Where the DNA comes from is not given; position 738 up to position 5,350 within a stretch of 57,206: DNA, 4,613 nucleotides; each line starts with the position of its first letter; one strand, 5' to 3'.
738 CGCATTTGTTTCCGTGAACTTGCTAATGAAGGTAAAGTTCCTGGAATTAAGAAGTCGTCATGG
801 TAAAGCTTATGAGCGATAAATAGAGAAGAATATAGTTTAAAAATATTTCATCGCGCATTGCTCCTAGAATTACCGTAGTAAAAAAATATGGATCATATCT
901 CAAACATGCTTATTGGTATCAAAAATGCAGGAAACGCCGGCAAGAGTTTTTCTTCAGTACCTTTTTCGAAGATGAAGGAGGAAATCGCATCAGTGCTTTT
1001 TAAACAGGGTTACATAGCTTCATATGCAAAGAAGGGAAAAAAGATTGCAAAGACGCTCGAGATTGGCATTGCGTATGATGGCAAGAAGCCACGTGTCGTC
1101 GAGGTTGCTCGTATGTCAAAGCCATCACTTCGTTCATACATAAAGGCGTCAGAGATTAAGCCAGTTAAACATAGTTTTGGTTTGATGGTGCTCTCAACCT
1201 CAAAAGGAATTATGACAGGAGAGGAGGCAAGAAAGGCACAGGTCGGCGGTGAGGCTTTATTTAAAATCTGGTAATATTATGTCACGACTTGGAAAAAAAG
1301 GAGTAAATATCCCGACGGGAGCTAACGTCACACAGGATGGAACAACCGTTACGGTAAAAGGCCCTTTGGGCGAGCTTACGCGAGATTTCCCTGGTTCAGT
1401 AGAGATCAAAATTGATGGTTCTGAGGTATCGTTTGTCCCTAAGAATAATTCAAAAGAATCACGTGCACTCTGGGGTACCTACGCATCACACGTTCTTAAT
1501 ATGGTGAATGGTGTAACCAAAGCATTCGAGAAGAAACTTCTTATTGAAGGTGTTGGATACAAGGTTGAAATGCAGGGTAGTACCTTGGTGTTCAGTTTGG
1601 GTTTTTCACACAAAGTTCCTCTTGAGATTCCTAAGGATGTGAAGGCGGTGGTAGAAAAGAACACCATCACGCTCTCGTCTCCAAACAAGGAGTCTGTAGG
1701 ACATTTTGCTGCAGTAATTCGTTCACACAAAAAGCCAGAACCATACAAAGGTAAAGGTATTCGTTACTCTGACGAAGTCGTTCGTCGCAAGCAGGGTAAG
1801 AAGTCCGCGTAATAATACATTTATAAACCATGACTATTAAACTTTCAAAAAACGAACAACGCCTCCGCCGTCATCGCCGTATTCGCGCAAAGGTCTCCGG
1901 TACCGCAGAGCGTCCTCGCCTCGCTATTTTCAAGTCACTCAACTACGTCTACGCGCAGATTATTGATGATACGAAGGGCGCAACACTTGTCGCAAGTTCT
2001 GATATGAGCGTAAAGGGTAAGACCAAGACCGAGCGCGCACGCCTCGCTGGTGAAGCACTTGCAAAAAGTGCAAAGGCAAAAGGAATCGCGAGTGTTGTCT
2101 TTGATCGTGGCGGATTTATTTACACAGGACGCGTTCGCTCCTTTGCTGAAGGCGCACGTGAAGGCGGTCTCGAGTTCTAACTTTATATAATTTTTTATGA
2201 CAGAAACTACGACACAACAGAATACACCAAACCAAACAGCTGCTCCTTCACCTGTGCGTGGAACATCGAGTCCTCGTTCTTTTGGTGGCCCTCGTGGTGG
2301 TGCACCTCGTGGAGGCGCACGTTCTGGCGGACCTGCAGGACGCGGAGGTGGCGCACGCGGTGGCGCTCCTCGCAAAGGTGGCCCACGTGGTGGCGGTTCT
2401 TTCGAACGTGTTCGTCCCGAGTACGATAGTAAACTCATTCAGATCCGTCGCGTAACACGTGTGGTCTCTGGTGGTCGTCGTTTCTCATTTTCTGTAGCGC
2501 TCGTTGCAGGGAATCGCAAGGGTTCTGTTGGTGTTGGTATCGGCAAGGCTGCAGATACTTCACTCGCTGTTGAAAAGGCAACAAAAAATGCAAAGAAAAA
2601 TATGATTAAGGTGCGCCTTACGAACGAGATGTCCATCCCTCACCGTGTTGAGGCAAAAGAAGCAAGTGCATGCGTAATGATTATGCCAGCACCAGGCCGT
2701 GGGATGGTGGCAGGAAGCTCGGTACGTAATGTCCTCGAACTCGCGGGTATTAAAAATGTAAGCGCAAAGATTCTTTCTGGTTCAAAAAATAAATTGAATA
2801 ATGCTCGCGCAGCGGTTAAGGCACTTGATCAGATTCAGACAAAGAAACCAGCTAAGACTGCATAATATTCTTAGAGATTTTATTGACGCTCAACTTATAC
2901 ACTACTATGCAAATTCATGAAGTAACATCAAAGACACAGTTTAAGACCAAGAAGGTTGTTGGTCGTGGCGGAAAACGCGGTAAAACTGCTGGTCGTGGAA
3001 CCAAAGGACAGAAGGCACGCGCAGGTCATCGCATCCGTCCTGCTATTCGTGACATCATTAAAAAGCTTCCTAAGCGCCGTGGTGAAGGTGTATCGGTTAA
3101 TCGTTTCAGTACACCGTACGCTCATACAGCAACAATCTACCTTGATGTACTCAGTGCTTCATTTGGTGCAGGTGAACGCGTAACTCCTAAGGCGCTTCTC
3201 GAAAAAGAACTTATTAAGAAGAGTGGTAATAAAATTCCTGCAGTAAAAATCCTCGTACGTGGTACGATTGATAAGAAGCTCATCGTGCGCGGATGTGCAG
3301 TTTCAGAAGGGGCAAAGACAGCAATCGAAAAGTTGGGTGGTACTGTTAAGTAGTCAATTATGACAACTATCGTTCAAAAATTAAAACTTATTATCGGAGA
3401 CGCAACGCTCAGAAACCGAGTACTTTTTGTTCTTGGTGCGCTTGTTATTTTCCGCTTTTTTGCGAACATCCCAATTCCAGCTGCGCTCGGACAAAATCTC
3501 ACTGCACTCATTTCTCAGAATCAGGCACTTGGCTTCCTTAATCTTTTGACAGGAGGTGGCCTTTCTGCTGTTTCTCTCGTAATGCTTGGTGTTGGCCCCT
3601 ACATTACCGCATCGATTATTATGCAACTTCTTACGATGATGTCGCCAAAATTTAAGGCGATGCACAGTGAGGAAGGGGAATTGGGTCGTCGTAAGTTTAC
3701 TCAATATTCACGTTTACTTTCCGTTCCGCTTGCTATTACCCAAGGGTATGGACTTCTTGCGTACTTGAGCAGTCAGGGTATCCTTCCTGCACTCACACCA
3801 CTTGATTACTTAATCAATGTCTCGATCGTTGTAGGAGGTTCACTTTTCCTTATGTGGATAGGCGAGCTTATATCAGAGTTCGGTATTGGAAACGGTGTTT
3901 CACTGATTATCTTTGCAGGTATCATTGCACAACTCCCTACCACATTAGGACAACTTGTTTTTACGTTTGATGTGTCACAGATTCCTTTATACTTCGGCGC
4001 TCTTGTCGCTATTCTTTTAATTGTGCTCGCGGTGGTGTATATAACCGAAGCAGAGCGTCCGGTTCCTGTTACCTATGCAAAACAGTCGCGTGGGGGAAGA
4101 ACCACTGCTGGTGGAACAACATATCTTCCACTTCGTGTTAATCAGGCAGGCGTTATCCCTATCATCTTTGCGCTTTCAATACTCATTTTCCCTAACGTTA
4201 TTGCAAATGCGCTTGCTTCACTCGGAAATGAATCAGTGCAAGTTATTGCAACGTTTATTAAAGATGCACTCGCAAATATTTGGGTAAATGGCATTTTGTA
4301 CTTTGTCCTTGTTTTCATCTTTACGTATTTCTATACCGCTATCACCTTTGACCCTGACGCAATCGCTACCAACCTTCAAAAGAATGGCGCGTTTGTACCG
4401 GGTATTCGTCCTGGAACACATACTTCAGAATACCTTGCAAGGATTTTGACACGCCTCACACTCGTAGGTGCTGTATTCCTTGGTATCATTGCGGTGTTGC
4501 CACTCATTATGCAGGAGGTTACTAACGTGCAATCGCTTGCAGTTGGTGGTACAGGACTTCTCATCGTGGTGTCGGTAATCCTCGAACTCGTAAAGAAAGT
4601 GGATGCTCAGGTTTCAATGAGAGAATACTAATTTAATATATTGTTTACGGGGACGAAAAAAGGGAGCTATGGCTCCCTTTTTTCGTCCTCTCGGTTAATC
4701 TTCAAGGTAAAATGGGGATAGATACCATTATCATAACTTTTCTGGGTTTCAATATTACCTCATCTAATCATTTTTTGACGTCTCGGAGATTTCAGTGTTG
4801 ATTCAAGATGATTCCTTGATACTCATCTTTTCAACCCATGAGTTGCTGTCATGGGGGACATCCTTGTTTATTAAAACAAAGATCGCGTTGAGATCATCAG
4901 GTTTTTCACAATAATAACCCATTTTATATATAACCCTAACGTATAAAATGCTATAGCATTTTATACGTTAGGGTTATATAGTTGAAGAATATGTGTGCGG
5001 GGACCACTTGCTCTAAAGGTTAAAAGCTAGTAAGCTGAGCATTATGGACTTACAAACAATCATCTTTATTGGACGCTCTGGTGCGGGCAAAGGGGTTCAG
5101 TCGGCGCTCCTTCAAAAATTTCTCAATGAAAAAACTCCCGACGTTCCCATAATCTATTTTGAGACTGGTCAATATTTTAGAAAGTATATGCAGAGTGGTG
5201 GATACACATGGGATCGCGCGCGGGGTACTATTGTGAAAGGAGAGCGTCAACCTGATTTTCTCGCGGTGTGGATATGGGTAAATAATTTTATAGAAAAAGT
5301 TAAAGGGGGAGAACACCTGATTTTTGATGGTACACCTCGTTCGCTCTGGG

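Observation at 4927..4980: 54-bp perfect palindrome in a 412-bp spacer between secY and adk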

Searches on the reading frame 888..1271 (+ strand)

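Call 58: search_protein_families(library=pfam, proteins=[window:888-1271:+], max_evalue=0.00001)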
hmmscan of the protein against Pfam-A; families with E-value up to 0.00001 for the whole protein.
window:888-1271:+ (128 aa): 1 family
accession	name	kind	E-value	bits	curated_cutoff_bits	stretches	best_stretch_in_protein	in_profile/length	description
PF00410.24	Ribosomal_S8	-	8.8e-37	126.3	24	1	2-128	1-126/126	Ribosomal protein S8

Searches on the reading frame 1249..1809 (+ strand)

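Call 58: search_protein_families(library=pfam, proteins=[window:1249-1809:+], max_evalue=0.00001)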
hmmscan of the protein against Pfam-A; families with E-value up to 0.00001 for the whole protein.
window:1249-1809:+ (187 aa): 1 family
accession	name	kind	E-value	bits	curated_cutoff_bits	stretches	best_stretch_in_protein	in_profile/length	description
PF00347.28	Ribosomal_L6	-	3.5e-35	121.1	27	2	101-173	2-79/80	Ribosomal protein L6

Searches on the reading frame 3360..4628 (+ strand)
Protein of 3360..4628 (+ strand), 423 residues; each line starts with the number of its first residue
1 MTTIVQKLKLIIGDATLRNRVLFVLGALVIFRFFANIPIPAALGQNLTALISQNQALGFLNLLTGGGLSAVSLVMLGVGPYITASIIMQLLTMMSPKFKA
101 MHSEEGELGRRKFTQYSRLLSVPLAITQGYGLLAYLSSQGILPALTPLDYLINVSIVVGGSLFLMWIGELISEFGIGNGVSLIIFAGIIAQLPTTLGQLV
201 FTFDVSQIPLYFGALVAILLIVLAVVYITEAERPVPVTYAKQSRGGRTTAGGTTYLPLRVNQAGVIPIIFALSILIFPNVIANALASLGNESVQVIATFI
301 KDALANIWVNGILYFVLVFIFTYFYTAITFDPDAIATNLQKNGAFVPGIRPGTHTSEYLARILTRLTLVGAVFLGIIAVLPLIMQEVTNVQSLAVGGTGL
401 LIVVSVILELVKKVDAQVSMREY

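Call 13: find_encoding_contigs(protein=window:3360-4628:+, flank=3000, max_places=10)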
Protein window:3360-4628:+ (423 aa): 22 contigs read that carry it; 6 places shown.
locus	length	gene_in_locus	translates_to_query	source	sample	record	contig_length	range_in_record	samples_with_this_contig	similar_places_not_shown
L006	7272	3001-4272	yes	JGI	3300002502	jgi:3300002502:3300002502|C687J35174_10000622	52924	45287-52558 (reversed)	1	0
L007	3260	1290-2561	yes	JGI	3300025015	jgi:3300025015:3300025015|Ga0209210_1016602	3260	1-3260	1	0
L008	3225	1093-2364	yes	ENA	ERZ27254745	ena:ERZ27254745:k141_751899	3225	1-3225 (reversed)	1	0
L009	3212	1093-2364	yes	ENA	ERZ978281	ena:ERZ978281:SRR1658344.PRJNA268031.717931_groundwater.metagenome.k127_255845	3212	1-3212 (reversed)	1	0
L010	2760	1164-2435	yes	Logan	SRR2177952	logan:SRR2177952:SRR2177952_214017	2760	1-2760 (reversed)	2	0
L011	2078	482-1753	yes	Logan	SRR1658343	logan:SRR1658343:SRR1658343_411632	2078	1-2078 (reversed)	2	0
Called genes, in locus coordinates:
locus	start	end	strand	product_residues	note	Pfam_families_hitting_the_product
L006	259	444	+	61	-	PF00253:Ribosomal_S14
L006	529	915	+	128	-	PF00410:Ribosomal_S8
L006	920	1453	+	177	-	PF00347:Ribosomal_L6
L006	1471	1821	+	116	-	PF00861:Ribosomal_L18p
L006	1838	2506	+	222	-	PF00333:Ribosomal_S5, PF03719:Ribosomal_S5_C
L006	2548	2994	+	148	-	PF00828:Ribosomal_L27A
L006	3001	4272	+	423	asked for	PF00344:SecY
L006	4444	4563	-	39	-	-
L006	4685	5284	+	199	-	PF13238:AAA_18 (faint), PF00406:ADK, PF13207:AAA_17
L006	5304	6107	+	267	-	PF00557:Peptidase_M24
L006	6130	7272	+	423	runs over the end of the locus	PF00675:Peptidase_M16, PF05193:Peptidase_M16_C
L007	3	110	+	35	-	?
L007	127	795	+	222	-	PF00333:Ribosomal_S5, PF03719:Ribosomal_S5_C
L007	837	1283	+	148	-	PF00828:Ribosomal_L27A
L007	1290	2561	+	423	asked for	PF00344:SecY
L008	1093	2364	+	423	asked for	PF00344:SecY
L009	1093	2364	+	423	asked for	PF00344:SecY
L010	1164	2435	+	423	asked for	PF00344:SecY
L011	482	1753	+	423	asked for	PF00344:SecY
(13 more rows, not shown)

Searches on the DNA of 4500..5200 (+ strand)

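Call 8: search_rna_families(source=window, start=4500, end=5200, threshold=evalue, max_evalue=10)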
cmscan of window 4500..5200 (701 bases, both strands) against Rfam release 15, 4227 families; matches with E-value up to 10: 45.
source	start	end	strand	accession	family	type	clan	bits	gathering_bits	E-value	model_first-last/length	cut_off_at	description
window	4930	4979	+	RF03601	MIR7993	Gene; miRNA;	-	36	100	7.4e-05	1-138/138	no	MIR7993 microRNA precursor family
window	4919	4992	-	RF00906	MIR1120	Gene; miRNA;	-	31.8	86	0.00022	1-87/87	no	MIR1120/MIR1122 microRNA precursor family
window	4927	4980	-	RF03845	mir-3327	Gene; miRNA;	-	30.5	85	0.0016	19-72/89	no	mir-3327 microRNA precursor family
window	4926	4981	+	RF04251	MIR5070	Gene; miRNA;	CL00139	27.6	100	0.0057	1-116/116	no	MIR5070 microRNA precursor family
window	4925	4982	+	RF04133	MIR2646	Gene; miRNA;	-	27.2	245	0.00083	1-256/256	no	MIR2646 microRNA precursor family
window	4927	4980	-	RF04251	MIR5070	Gene; miRNA;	CL00139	27.1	100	0.0074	19-98/116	no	MIR5070 microRNA precursor family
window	4925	4982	-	RF01024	mir-944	Gene; miRNA;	-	26.9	100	0.018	1-88/88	no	mir-944 microRNA precursor family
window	4919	4988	-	RF00694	mir-137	Gene; miRNA;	CL00092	25.2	56.7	0.008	1-72/72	no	mir-137 microRNA precursor family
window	4924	4982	+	RF03805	bpcv-mir-B1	Gene; miRNA;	-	24.1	90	0.0084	1-72/72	no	bpcv-mir-B1 microRNA precursor family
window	4925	4982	+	RF04170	MIR7723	Gene; miRNA;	-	23.8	200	0.02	1-235/235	no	MIR7723 microRNA precursor family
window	4925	4982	-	RF04225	MIR7502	Gene; miRNA;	-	23.5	71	3.4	1-143/143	no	MIR7502 microRNA precursor family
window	4925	4981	-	RF04174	MIR4208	Gene; miRNA;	-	23.4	140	0.44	1-191/191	no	MIR4208 microRNA precursor family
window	4650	4690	+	RF03778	mir-483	Gene; miRNA;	-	23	60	0.1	1-75/75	no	mir-483 microRNA precursor family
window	4649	4690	-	RF03371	mir-4788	Gene; miRNA;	-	22.8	91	0.12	12-69/80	no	mir-4788 microRNA precursor family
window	4640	4695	+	RF03371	mir-4788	Gene; miRNA;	-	22.6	91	0.13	1-80/80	no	mir-4788 microRNA precursor family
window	4611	4691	+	RF02029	sraA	Gene; sRNA;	-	18.1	56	5.2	1-95/95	no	sraA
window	4591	4691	+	RF00558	L20_leader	Cis-reg; leader;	-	17.4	58.7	1.1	1-127/127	no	Ribosomal protein L20 leader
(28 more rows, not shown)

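Call 35: search_dna_similar(query=window:4689-5010:+, collection=phages, mode=distant, max_evalue=1)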
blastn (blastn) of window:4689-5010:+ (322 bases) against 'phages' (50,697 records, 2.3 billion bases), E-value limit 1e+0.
No match.

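Call 36: search_dna_similar(query=window:4689-5010:+, collection=plasmids, mode=distant, max_evalue=1)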
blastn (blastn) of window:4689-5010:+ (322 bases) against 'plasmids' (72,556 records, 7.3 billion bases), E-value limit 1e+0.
Records with a match: 6; places in all: 6; records where one place covers at least 80% of the query: 0.
Best place of each record, by identity: 95-99% 3; 90-95% 2; 60-80% 1.
By first word of the organism name: Clostridium 3; Haloarcula 2; Pontibacter 1.
By predicted mobility (MOB-suite, as given by PLSDB): non-mobilizable 6.
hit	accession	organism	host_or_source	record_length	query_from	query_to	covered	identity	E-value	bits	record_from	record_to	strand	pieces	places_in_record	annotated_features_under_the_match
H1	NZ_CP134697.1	Pontibacter sp. G13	single cell,seawater, biofilm of coral ...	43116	213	261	15%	79.6%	1e+0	41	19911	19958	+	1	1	none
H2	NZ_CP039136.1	Haloarcula marismortui ATCC 43049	Cell culture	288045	216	242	8%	92.6%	1e+0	41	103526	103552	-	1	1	none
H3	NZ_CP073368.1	Haloarcula sinaiiensis ATCC 33800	cell culture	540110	216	242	8%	92.6%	1e+0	41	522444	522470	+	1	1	none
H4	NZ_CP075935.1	Clostridium perfringens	feces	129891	282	306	8%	96.0%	1e+0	42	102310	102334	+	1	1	CAP domain-containing protein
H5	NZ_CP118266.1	Clostridium perfringens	sheep,fecal sample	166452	282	306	8%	96.0%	1e+0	42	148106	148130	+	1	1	CAP domain-containing protein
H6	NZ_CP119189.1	Clostridium perfringens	goat,fecal sample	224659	282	306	8%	96.0%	1e+0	42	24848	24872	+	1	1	CAP domain-containing protein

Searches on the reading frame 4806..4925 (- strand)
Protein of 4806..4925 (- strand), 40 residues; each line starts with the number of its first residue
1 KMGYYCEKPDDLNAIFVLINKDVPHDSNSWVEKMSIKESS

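Call 20: find_encoding_contigs(protein=window:4806-4922:-, flank=3000, max_places=10)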
Protein window:4806-4922:- (39 aa): 23 contigs read that carry it; 6 places shown.
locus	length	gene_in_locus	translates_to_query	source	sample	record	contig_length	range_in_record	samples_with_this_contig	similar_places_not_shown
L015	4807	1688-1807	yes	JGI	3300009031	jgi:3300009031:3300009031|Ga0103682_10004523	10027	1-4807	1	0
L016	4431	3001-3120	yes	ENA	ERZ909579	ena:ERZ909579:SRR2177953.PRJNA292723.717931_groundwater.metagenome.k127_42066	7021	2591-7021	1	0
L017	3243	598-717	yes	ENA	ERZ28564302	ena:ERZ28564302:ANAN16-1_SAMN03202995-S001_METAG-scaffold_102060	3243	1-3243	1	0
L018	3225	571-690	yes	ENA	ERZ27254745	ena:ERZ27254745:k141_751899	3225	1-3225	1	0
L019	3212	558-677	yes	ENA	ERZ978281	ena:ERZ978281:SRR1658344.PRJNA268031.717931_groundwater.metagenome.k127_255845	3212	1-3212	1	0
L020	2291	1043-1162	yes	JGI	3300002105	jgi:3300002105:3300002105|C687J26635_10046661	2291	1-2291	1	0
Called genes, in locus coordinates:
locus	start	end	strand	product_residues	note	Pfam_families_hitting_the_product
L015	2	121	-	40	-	?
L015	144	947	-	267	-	PF00557:Peptidase_M24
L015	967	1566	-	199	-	PF13238:AAA_18 (faint), PF00406:ADK, PF13207:AAA_17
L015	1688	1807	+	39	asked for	-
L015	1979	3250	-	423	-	PF00344:SecY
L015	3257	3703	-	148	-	PF00828:Ribosomal_L27A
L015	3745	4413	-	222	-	PF00333:Ribosomal_S5, PF03719:Ribosomal_S5_C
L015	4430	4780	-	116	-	PF00861:Ribosomal_L18p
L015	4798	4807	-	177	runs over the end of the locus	PF00347:Ribosomal_L6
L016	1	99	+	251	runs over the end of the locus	-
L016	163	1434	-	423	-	PF00675:Peptidase_M16, PF05193:Peptidase_M16_C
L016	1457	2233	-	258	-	PF00557:Peptidase_M24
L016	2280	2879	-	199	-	PF13238:AAA_18 (faint), PF00406:ADK, PF13207:AAA_17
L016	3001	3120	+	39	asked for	-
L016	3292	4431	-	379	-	?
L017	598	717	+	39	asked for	-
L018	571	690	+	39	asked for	-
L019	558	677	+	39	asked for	-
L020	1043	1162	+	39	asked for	-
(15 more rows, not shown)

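Call 38: search_protein_families(library=pfam, proteins=[window:4806-4922:-], max_evalue=10)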
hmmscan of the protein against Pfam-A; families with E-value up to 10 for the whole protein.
seq(39 aa): 1 family
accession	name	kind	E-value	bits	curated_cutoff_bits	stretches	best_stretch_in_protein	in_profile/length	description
PF04537.17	Herpes_UL55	-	0.11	13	25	1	4-32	50-78/164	Herpesvirus UL55 protein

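Call 39: search_protein_families(library=phrogs, proteins=[window:4806-4922:-], max_evalue=10)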
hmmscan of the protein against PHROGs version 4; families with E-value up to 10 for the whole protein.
seq(39 aa): 1 family
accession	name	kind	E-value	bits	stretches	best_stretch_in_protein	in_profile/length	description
phrog_6130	-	unknown function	0.057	14.5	1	1-28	33-60/85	-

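Call 40: find_homologous_proteins(query=window:4806-4925:-, max_evalue=10)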
Query seq(40 aa) (40 aa): 1 proteins with E <= 10 among 1 candidates.
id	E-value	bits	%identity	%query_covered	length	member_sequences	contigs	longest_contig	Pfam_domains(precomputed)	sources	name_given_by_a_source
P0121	3.8e-19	83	100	98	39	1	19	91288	-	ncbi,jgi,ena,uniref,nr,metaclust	ncbi:MAG: hypothetical protein UW78_C0005G0009 [Candidatus Azambacteria bacterium GW2011_GWA1_44_9]|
